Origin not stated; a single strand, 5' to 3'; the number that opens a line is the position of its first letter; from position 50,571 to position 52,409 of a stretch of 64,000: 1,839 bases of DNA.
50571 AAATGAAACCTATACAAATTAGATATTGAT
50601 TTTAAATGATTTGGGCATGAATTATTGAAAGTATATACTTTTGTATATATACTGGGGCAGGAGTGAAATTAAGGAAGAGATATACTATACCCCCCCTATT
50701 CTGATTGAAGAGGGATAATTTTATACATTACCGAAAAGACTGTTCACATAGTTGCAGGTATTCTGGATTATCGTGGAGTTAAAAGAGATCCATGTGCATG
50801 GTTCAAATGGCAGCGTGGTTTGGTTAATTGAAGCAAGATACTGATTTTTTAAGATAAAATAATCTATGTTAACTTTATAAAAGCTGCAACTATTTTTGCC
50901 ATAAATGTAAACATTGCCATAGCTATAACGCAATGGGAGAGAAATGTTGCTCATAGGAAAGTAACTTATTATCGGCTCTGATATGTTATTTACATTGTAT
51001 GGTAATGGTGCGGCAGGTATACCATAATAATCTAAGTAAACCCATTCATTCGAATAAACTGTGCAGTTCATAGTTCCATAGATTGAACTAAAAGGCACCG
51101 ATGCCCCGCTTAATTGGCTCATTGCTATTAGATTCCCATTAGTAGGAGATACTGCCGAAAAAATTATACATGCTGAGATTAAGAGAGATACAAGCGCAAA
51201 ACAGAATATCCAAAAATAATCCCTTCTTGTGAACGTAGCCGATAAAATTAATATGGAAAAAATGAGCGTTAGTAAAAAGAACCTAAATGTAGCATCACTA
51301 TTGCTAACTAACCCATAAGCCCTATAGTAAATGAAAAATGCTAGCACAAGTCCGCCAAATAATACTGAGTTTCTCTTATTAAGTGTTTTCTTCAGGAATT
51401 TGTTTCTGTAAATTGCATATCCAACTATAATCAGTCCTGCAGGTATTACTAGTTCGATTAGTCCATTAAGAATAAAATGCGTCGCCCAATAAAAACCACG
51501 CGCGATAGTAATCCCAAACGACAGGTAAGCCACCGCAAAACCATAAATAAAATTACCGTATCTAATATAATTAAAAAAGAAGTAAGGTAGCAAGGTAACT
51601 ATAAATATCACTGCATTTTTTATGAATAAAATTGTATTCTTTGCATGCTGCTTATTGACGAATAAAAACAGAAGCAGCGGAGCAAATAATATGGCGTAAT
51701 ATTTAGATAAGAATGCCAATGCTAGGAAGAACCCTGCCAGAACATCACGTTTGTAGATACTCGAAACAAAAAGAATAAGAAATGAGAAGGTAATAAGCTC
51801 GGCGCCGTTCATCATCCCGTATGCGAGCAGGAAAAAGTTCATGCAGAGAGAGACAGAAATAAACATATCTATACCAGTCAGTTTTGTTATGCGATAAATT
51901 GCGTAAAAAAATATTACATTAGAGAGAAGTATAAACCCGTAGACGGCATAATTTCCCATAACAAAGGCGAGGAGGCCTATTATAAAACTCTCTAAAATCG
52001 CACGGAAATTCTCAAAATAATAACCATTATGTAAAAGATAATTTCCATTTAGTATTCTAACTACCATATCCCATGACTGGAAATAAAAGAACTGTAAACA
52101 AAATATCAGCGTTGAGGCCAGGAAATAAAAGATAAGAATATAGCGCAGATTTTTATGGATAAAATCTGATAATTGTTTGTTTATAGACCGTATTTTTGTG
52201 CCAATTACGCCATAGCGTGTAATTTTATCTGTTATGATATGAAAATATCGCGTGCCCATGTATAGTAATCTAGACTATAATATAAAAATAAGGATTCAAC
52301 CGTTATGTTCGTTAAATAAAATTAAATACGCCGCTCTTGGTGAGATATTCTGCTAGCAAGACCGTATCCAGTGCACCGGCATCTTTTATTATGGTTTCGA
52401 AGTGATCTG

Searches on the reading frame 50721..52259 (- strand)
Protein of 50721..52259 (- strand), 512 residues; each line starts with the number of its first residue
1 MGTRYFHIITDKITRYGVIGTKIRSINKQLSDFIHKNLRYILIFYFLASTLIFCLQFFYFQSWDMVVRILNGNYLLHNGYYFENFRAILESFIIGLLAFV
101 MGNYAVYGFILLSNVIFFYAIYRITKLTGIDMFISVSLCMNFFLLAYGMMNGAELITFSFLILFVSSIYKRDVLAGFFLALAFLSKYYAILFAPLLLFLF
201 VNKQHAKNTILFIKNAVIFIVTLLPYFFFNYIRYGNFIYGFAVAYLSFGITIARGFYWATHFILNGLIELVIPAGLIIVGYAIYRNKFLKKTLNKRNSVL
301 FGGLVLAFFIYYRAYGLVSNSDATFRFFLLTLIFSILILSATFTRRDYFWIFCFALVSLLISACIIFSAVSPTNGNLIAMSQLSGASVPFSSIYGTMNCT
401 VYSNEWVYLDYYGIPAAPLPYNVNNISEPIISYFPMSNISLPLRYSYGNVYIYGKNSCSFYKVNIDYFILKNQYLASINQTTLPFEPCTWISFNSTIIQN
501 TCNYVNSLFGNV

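Call 62: find_encoding_contigs(protein=window:50721-52259:-, flank=1500, max_places=10)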
Protein window:50721-52259:- (512 aa): 23 contigs read that carry it; 1 place shown.
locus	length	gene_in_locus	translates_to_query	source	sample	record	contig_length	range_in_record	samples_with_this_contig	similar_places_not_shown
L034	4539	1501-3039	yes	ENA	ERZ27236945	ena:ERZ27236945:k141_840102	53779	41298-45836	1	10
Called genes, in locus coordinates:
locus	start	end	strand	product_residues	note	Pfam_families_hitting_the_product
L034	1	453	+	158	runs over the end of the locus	-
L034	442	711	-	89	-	-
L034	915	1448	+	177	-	-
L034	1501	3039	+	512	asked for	-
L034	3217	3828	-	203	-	PF00149:Metallophos, PF12850:Metallophos_2, PF14582:Metallophos_3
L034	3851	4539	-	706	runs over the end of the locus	PF04851:ResIII, PF00270:DEAD, PF22527:DEXQc_Suv3 (weak), PF00271:Helicase_C, PF21280:Helicase_dom4_arc, PF12826:HHH_2 (weak), PF14520:HHH_5, PF21999:IMS_HHH_1 (weak), +2 more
